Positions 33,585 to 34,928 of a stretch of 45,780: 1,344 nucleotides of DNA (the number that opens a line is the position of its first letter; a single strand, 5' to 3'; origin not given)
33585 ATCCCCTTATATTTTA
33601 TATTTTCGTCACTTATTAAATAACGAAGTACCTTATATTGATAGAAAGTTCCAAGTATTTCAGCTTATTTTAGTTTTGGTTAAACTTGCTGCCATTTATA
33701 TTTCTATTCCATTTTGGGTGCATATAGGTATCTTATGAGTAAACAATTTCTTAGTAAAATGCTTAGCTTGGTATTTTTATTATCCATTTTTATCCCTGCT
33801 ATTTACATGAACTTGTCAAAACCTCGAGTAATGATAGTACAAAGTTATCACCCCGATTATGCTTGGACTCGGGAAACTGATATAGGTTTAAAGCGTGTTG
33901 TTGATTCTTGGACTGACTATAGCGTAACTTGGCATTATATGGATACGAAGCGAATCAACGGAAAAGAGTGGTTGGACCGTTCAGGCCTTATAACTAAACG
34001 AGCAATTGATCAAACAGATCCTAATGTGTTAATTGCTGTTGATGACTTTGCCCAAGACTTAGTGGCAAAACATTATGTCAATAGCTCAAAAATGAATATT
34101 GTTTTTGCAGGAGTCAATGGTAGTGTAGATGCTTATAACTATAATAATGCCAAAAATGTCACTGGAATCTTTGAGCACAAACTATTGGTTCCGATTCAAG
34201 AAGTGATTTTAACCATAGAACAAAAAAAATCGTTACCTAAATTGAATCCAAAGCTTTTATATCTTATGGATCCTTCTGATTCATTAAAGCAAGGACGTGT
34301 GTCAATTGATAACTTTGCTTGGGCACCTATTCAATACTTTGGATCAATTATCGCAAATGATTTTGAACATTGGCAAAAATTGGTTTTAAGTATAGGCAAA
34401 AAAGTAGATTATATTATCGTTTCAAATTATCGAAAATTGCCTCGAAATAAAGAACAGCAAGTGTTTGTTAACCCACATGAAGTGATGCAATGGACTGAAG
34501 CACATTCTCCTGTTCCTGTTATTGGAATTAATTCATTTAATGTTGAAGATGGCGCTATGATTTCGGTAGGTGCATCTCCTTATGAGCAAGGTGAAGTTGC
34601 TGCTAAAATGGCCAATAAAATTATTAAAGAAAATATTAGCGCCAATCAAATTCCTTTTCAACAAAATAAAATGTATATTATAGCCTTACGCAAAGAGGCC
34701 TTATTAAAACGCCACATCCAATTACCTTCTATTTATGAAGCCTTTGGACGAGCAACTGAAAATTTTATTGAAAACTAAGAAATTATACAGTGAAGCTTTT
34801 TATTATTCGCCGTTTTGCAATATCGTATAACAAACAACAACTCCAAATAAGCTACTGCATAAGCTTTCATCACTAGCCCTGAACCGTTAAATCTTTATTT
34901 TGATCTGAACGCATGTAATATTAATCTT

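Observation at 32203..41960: Two diverged, convergently oriented copies of a translationally coupled permease plus membrane-anchored binding-protein cassette: possible new binding-protein-dependent secondary transporter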

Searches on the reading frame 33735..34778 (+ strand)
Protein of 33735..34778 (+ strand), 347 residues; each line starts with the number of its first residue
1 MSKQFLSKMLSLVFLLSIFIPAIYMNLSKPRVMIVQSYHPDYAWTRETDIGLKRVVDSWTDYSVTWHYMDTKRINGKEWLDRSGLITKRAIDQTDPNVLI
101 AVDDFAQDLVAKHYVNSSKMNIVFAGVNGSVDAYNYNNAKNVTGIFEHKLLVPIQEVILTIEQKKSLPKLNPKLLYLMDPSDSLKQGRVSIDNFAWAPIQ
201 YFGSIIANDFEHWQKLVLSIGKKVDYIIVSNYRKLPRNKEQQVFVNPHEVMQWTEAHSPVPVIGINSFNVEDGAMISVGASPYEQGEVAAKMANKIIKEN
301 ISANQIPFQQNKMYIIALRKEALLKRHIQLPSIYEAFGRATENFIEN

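Call 6: search_protein_families(library=pfam, proteins=[window:33735-34778:+], max_evalue=0.01)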
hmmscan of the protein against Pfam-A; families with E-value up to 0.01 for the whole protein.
window:33735-34778:+ (347 aa): 1 family
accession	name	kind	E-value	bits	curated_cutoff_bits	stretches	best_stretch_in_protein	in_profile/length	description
PF04392.18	ABC_sub_bind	-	8.1e-10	38.8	25.9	1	90-331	55-282/293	ABC transporter substrate binding protein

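Call 7: search_protein_families(library=ncbifam, proteins=[window:33735-34778:+], max_evalue=0.01)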
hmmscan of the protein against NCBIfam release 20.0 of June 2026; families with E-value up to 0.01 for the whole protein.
window:33735-34778:+ (347 aa): 1 family
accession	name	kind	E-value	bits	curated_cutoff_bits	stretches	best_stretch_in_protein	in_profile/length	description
NF041285.1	ABC_SBP_TrpX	equivalog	3.2e-05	23.2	390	1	257-332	240-315/322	tryptophan ABC transporter substrate-binding protein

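Call 11: find_homologous_proteins(query=window:33735-34778:+, max_evalue=0.001)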
Query window:33735-34778:+ (347 aa): 575 proteins with E <= 0.001 among 2364 candidates; the best 120 are listed.
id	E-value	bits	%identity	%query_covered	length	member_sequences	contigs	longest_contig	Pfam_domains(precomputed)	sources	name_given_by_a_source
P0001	1.9e-229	778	100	100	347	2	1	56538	PF04392.19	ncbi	-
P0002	1.5e-163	562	70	100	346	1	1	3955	PF04392.19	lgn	-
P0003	3.3e-159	548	68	100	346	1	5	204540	PF04392.19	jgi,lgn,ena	-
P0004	1.2e-146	506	65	97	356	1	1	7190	PF04392.19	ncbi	-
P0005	1.1e-141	490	62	100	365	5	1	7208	PF04392.19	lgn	-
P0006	2.6e-141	489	63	98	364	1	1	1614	PF04392.19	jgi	-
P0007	4.8e-141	488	62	96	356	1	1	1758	PF04392.19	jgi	-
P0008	1.3e-138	480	60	99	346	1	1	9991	PF04392.19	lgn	-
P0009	2.2e-138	479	60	99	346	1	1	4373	PF04392.19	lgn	-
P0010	1.6e-136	473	60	100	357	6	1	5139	PF04392.19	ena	-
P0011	2.8e-135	469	57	100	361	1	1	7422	PF04392.19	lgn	-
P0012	2.9e-135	469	60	99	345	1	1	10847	PF04392.19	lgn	-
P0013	1.8e-134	466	57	99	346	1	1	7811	PF04392.19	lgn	-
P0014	2.6e-134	466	60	99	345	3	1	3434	PF04392.19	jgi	jgi:ABC-type uncharacterized transport system substrate-binding protein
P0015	1.0e-131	457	58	100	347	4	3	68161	PF04392.19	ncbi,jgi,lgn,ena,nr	ncbi:MAG: hypothetical protein KKF12_10880 [Proteobacteria bacterium]|nr:hypothetical protein [Desul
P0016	3.6e-131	455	58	99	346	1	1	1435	PF04392.19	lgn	-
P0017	9.1e-131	454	57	99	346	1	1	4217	PF04392.19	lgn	-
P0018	1.1e-130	454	55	100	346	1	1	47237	PF04392.19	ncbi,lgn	ncbi:ABC transporter substrate-binding protein [Endothiovibrio diazotrophicus]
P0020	2.8e-130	452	56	99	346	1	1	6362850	PF04392.19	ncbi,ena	-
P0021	5.2e-129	448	56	99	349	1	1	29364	PF04392.19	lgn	-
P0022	1.1e-128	447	56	99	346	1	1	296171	PF04392.19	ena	-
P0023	2.1e-128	446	61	90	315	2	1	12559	PF04392.19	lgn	-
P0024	3.0e-128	446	56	100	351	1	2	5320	PF04392.19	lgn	-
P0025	5.4e-128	445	56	99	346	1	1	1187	PF04392.19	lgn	-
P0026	2.1e-127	443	54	99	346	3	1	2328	PF04392.19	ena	-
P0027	2.9e-127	443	56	98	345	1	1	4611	PF04392.19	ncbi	-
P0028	3.1e-127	442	58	99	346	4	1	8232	PF04392.19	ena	-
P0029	1.4e-125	437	54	99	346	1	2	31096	PF04392.19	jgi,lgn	-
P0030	1.3e-124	434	53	100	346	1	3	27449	PF04392.19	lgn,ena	-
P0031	8.5e-124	431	55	97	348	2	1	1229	PF04392.19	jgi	jgi:ABC-type uncharacterized transport system substrate-binding protein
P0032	9.3e-124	431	55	99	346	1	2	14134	PF04392.19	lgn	-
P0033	1.5e-123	430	53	99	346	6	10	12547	PF04392.19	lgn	-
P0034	2.4e-123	430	55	98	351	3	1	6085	PF04392.19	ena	-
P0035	4.1e-123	429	55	99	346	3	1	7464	PF04392.19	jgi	-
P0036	5.4e-123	429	53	99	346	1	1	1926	PF04392.19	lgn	-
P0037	6.4e-123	428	54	99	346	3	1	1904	PF04392.19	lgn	-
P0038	1.0e-122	428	55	99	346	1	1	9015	PF04392.19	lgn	-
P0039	1.1e-121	424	55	95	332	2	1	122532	PF04392.19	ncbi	-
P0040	7.4e-121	421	51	99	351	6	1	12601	PF04392.19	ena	-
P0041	5.4e-120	419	54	94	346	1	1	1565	PF04392.19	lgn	-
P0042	8.2e-120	418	52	100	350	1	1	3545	PF04392.19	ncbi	-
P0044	1.0e-119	418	54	98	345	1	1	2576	PF04392.19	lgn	-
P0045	1.8e-119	417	53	94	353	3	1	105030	PF04392.19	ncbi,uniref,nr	ncbi:ABC transporter substrate binding protein [Candidatus Venteria ishoeyi]|uniref:ABC transporter 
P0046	1.8e-118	414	51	100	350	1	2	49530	PF04392.19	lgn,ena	-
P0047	2.5e-118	413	53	97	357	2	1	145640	PF04392.19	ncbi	ncbi:MAG: ABC transporter substrate-binding protein [bacterium]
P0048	1.8e-117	410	51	100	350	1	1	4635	PF04392.19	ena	-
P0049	3.0e-117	410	51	98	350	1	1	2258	PF04392.19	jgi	-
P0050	5.2e-117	409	50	99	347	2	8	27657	PF04392.19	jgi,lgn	-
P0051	5.4e-117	409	50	100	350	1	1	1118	PF04392.19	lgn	-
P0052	8.7e-117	408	52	94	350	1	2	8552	PF04392.19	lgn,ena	-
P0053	1.3e-116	407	53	97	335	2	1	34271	PF04392.19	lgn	-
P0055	4.0e-116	406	49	100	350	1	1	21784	PF04392.19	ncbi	-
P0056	6.7e-116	405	49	100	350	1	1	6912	PF04392.19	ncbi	-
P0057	3.5e-115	403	50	97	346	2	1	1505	PF04392.19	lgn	-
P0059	1.4e-114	401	50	99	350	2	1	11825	PF04392.19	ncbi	-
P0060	1.5e-114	401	51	100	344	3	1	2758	PF04392.19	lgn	-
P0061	2.1e-114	400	50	98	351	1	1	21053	PF04392.19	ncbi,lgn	-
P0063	6.5e-114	399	51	99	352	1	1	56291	PF04392.19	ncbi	-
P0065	1.5e-113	397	48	100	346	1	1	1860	PF04392.19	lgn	-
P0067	4.3e-113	396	51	97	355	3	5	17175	PF04392.19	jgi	-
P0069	6.6e-113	395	49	100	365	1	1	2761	PF04392.19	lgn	-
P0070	8.3e-113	395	51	97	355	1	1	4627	PF04392.19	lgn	-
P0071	1.1e-112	395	51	97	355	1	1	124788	PF04392.19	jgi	jgi:ABC-type uncharacterized transport system substrate-binding protein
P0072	1.4e-112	394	50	98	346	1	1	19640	PF04392.19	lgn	-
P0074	3.5e-111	390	52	92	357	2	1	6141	PF04392.19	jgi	-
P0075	3.5e-111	390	49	100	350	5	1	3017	PF04392.19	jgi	jgi:ABC-type uncharacterized transport system substrate-binding protein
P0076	9.6e-111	388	49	100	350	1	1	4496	PF04392.19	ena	-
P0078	1.7e-110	387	49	100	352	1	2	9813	PF04392.19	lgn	-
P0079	2.2e-110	387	51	94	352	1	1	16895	PF04392.19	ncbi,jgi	jgi:ABC-type uncharacterized transport system substrate-binding protein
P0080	2.4e-110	387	50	96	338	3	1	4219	PF04392.19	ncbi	-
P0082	6.8e-110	385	48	100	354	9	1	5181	PF04392.19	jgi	jgi:ABC-type uncharacterized transport system substrate-binding protein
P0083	1.0e-109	385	49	97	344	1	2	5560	PF04392.19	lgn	-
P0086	2.8e-109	383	48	100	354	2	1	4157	PF04392.19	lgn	-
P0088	2.9e-108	380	49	100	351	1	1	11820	PF04392.19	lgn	-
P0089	5.6e-108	379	51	97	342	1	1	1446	PF04392.19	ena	-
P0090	1.5e-107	378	47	100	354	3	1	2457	PF04392.19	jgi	jgi:ABC-type uncharacterized transport system substrate-binding protein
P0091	1.5e-107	378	48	100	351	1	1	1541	PF04392.19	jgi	jgi:ABC-type uncharacterized transport system substrate-binding protein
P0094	1.3e-106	375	49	100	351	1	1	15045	PF04392.19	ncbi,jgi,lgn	-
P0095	1.6e-106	374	46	100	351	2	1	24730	PF04392.19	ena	-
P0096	5.6e-106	373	48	98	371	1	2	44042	PF04392.19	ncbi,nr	ncbi:MAG: hypothetical protein L3V56_02650 [Candidatus Magnetoovum sp. WYHC-5]|nr:hypothetical prote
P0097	2.6e-105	370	49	100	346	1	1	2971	PF04392.19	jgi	-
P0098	2.6e-105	370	52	54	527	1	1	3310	PF04225.18,PF04392.19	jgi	-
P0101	1.8e-104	368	45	100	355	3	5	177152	PF04392.19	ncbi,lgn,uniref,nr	ncbi:hypothetical protein U5801_05285 [Lamprobacter modestohalophilus]|uniref:ABC transporter substr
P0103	1.4e-103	365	49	96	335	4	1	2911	PF04392.19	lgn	-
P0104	1.5e-103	365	48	94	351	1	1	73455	PF04392.19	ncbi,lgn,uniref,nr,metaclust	ncbi:ABC transporter substrate-binding protein [Desulfobacula phenolica]|uniref:ABC transporter subs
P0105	3.1e-103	364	46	100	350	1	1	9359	PF04392.19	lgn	-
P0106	1.5e-102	361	49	98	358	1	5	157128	PF04392.19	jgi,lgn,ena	-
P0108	1.2e-101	358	47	100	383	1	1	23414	PF04392.19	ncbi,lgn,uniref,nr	ncbi:ABC transporter substrate-binding protein [Rhabdochromatium marinum]|uniref:ABC transporter sub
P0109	7.8e-101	356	47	99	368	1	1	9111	PF04392.19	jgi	jgi:ABC-type uncharacterized transport system substrate-binding protein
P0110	4.0e-100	353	47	100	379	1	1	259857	PF04392.19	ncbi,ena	-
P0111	2.6e-99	351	47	99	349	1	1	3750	PF04392.19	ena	-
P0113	1.2e-96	342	46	97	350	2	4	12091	PF04392.19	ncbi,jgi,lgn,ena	-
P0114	2.5e-96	341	45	99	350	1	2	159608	PF04392.19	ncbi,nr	ncbi:MAG: hypothetical protein HQL01_00490 [Nitrospirae bacterium]|nr:hypothetical protein [Nitrospi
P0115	6.3e-95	336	44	100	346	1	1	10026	PF04392.19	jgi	jgi:ABC-type uncharacterized transport system substrate-binding protein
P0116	6.7e-95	336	44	100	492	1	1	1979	PF13464.12,PF04392.19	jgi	jgi:ABC-type uncharacterized transport system substrate-binding protein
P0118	1.8e-94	335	45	100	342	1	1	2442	PF04392.19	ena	-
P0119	2.2e-94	334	45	100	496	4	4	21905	PF13464.12,PF04392.19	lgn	-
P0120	3.8e-94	334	45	99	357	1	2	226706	PF04392.19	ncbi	ncbi:MAG: hypothetical protein H7844_02155 [Nitrospirae bacterium YQR-1]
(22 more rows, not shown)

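Call 14: find_related_loci(query=A1, collection=genome_contigs, flank=6000)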
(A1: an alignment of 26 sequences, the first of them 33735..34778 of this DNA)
Query A1 (347 aa) in genome_contigs; peptide patterns used: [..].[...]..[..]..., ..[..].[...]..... (x = any residue, [..] = any of these).
111 stretches matched a pattern; 79 encode a relative of the query (tblastn E <= 1e-3); 79 distinct loci.
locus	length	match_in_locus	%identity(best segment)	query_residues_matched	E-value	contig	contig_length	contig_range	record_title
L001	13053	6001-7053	62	1-346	2e-149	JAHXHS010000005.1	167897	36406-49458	MAG: Candidatus Thiodiazotropha sp. (ex Epidulcina cf. delphinae) isolate 3502H_Th2 c_000000000005, whole genome shotgun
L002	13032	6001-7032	58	3-346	4e-142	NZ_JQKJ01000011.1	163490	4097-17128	Desulfobacter vibrioformis DSM 8776 Q366DRAFT_scaffold00010.10_C, whole genome shotgun sequence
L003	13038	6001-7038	58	1-346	6e-139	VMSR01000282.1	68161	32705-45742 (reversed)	MAG: Desulfobacula sp. isolate S2_67 k141_293282, whole genome shotgun sequence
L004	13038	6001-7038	55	1-346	8e-137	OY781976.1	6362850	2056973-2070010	MAG: uncultured Desulforhopalus sp. isolate bb11d97f-aff7-40c5-8ccb-5babbf234ee9 genome assembly, chromosome: 1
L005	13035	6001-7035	55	3-347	4e-134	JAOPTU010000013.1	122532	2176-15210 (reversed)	MAG: Desulfotalea sp. isolate tPB_Delt2 H3element_contig_630, whole genome shotgun sequence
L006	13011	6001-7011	53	1-337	2e-131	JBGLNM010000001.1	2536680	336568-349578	MAG: Desulfobacterales bacterium isolate PPR_0311 k121_401291, whole genome shotgun sequence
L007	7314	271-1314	50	1-347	2e-125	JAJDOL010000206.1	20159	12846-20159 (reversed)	MAG: Chromatiaceae bacterium isolate MASpbin.6 k141_2404115, whole genome shotgun sequence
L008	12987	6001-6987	53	20-344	9e-122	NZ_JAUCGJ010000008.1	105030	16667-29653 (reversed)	Candidatus Venteria ishoeyi isolate HSG18 NODE_8_length_105030, whole genome shotgun sequence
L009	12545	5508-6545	50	6-346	3e-121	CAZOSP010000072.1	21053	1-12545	MAG TPA_asm: uncultured Thiomargarita sp. isolate SRP141376_co5_251 genome assembly, contig: NODE_6073_length_21053_cov_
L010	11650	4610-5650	48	1-346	3e-119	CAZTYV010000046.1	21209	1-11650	MAG TPA_asm: uncultured Halochromatium sp. isolate binchicken_co405_69 genome assembly, contig: NODE_3617_length_21209_c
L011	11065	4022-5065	47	1-346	2e-114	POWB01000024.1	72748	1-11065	MAG: Halochromatium sp. isolate A10 NODE_24_length_72748_cov_11.167858, whole genome shotgun sequence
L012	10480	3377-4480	48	6-346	5e-113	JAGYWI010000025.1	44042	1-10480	MAG: Candidatus Magnetomicrobium cryptolimnococcus isolate XYC XYC_MTB_NODE_25_length_44042_cov_71.2869, whole genome sh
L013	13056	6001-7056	45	1-346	4e-110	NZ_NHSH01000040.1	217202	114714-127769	Halochromatium roseum strain DSM 18859 scaffold0040, whole genome shotgun sequence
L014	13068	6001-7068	47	6-347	4e-108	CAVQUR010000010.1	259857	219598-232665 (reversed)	MAG: uncultured Gammaproteobacteria bacterium isolate MFD09964.bin.3.18 genome assembly, contig: contig_4450, whole geno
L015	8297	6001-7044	48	1-347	3e-119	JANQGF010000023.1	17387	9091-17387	MAG: Chromatiaceae bacterium isolate PL23b_bin.34 k99_1642583, whole genome shotgun sequence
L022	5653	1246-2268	44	7-346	2e-96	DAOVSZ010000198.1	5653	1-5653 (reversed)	MAG TPA_asm: Desulfobulbaceae bacterium isolate CSMAG_1640 CSMAG_1640_k141_3601921_length_5653_cov_8.0000, whole genome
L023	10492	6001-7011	42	10-346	5e-96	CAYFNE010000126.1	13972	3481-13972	MAG TPA_asm: uncultured Magnetococcales bacterium isolate ERP019367_co2_107 genome assembly, contig: NODE_2838_length_13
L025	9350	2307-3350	44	1-344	1e-94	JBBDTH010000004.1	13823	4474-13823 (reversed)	MAG: Rhodospirillales bacterium isolate LejiaC_61_12 Lejia_C_10243_length_13823_cov_7, whole genome shotgun sequence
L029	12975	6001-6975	44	23-346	5e-92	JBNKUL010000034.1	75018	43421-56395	MAG: Thiohalomonadaceae bacterium isolate A1A2.bin.45.orig k141_461545, whole genome shotgun sequence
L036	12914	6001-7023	42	8-346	2e-88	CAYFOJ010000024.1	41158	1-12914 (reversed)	MAG TPA_asm: uncultured Thalassospiraceae bacterium isolate ERP019367_co1_49 genome assembly, contig: NODE_1014_length_4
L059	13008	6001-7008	35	8-346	3e-62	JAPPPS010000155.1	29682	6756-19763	MAG: Gammaproteobacteria bacterium isolate STY2_bin_1 NODE_129_length_29682_cov_65.2781, whole genome shotgun sequence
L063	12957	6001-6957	35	10-329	3e-57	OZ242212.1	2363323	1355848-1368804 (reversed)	MAG: Candidatus Spongiihabitans sp. isolate 2f15a987-a670-4d91-b8ba-39cdc8936518 genome assembly, chromosome: 1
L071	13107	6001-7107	30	6-345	1e-47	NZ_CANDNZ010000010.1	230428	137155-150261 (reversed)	Thalassomonas sp. RHCl1 NODE_10_length_230428_cov_98.957, whole genome shotgun sequence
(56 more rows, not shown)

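Call 25: find_encoding_contigs(protein=P0001, flank=10000, max_places=3)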
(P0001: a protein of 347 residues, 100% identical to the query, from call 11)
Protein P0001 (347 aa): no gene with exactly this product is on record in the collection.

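Call 28: search_protein_families(library=pfam, proteins=[L001:3703-4470:+, L010:7604-8203:+, L004:442-768:+, L007:3842-4273:+, L001:7065-7604:+, L007:1631-2710:+, L022:2424-3803:+, L036:9949-10812:+, L023:7028-8392:+, L010:9013-10551:-], max_evalue=0.001)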
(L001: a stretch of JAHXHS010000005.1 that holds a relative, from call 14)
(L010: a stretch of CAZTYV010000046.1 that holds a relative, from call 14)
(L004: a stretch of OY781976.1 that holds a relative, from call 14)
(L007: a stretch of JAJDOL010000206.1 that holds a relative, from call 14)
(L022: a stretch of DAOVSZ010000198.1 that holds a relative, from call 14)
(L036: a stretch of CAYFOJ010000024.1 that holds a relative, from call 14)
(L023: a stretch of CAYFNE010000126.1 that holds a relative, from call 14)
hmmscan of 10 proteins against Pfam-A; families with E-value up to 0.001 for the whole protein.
L001:3703-4470:+ (255 aa): 1 family
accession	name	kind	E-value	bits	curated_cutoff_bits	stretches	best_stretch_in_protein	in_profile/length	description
PF02679.21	ComA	-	6.9e-79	265.2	25.2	1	12-246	3-243/243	(2R)-phospho-3-sulfolactate synthase (ComA)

L010:7604-8203:+ (199 aa): 0 families

L004:442-768:+ (108 aa): 2 families
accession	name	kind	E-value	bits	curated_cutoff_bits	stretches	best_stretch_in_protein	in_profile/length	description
PF01740.26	STAS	-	5.9e-19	68.2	22.6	1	10-106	9-106/106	STAS domain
PF13466.11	STAS_2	-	3.7e-13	49.9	29.2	1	14-93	1-79/80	STAS domain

L007:3842-4273:+ (143 aa): 1 family
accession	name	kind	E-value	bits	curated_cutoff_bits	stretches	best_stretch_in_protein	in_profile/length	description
PF13581.12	HATPase_c_2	-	8.3e-23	81.2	27.4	1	14-140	3-127/127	Histidine kinase-like ATPase domain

L001:7065-7604:+ (179 aa): 1 family
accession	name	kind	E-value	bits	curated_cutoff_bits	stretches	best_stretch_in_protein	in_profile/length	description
PF00300.27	His_Phos_1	-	2.3e-27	96.4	21.7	1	3-177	1-181/194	Histidine phosphatase superfamily (branch 1)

L007:1631-2710:+ (359 aa): 1 family
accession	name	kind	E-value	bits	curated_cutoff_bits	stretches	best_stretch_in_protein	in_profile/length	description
PF13469.12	Sulfotransfer_3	-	1.8e-15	58.2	27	1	179-314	80-215/216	Sulfotransferase family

L022:2424-3803:+ (459 aa): 3 families
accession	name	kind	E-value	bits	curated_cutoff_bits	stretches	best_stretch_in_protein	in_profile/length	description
PF03781.23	FGE-sulfatase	-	5.1e-55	187.3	23.3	1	201-456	4-255/255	Sulfatase-modifying factor enzyme 1-like domain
PF03783.19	CsgG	-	1.3e-09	38.1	20.8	1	28-122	5-105/210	Curli production assembly/transport component CsgG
PF17680.6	FlgO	-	0.00074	19.8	22.6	0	102-141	83-122/130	FlgO protein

L036:9949-10812:+ (287 aa): 5 families
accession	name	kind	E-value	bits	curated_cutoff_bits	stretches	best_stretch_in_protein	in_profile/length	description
PF00805.28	Pentapeptide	-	9.2e-66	217.3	20.2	8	176-215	1-40/40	Pentapeptide repeats (8 copies)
PF13599.13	Pentapeptide_4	-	2.4e-26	92.1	38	3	167-248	2-78/78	Pentapeptide repeat region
PF13576.12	Pentapeptide_3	-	1.5e-25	89.5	27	2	57-92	5-43/48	Pentapeptide repeats (9 copies)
PF25296.1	Decapeptide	-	2.5e-11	43.7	45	1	78-149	2-73/74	Decapeptide repeat region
PF05264.16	CfAFP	-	0.00087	19.8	25.9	0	17-100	5-91/137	Choristoneura fumiferana antifreeze protein (CfAFP)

L023:7028-8392:+ (454 aa): 1 family
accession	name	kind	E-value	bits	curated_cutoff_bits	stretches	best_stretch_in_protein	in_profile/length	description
PF16868.10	NMT1_3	-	1.5e-56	192.6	27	1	160-444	1-289/289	NMT1-like family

L010:9013-10551:- (512 aa): 1 family
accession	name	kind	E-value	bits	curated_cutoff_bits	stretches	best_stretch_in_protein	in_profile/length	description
PF03734.19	YkuD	-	8.6e-22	78.7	23.4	1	91-227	3-146/146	L,D-transpeptidase catalytic domain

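Call 33: search_solved_structures(query=A1, max_evalue=0.01, show_alignments=2)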
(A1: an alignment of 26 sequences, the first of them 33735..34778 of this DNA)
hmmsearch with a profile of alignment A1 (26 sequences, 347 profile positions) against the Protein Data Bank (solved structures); distinct sequences matched with E-value up to 0.01: 1.
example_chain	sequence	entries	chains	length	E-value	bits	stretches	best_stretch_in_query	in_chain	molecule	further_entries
3lkv_A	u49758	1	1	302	3.9e-05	26.2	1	241-334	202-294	uncharacterized CONSERVED DOMAIN PROTEIN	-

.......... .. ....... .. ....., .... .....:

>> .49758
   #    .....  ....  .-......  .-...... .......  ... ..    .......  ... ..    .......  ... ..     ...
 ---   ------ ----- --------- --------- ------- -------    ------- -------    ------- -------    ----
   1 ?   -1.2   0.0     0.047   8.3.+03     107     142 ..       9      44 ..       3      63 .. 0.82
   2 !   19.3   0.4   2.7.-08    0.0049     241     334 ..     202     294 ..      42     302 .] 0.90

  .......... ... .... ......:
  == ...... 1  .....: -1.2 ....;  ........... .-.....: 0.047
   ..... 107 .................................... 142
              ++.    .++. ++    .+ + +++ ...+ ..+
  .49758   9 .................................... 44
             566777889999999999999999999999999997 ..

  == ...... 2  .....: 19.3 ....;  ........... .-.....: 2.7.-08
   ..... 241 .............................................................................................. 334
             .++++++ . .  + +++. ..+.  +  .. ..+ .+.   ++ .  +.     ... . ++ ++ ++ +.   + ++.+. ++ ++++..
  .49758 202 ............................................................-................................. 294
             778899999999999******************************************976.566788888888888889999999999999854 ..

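Call 47: predict_structure(alignment_id=A3)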
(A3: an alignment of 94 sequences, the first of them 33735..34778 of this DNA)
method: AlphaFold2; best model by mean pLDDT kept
length: 347 residues; sequences in the alignment: 94
mean_pLDDT: 92.1   pTM: 0.86
mean pLDDT of the five models: 92.1, 91.6, 91.1, 90.6, 90.2
residues with pLDDT >= 90: 255; 70-90: 88; 50-70: 4; < 50: 0
segments of 3 or more residues with pLDDT < 50: none
pLDDT, mean of each block of 10 residues (from residue 1): 89 96 92 96 90 97 96 81 96 98 95 97 91 94 93 95 94 95 78 96 95 97 94 87 88 95 88 91 96 98 97 90 89 79 76
secondary structure, 60 per line:
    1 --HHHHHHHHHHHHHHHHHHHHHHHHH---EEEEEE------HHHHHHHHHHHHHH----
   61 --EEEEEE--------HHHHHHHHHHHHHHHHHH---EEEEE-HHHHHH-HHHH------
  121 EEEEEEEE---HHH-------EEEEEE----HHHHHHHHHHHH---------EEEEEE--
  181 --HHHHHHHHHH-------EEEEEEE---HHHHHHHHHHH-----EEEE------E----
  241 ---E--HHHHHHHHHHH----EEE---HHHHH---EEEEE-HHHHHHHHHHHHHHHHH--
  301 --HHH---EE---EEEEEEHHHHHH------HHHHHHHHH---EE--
elements in order: H3-27 E31-36 H43-56 E63-68 H77-94 E98-102 H104-109 H111-114 E121-128 E142-147 H152-163 E173-178 H183-192 E200-206 H210-220 E226-229 H247-257 E262-264 H268-272 E276-280 H282-298 E314-319 H320-325 H332-340
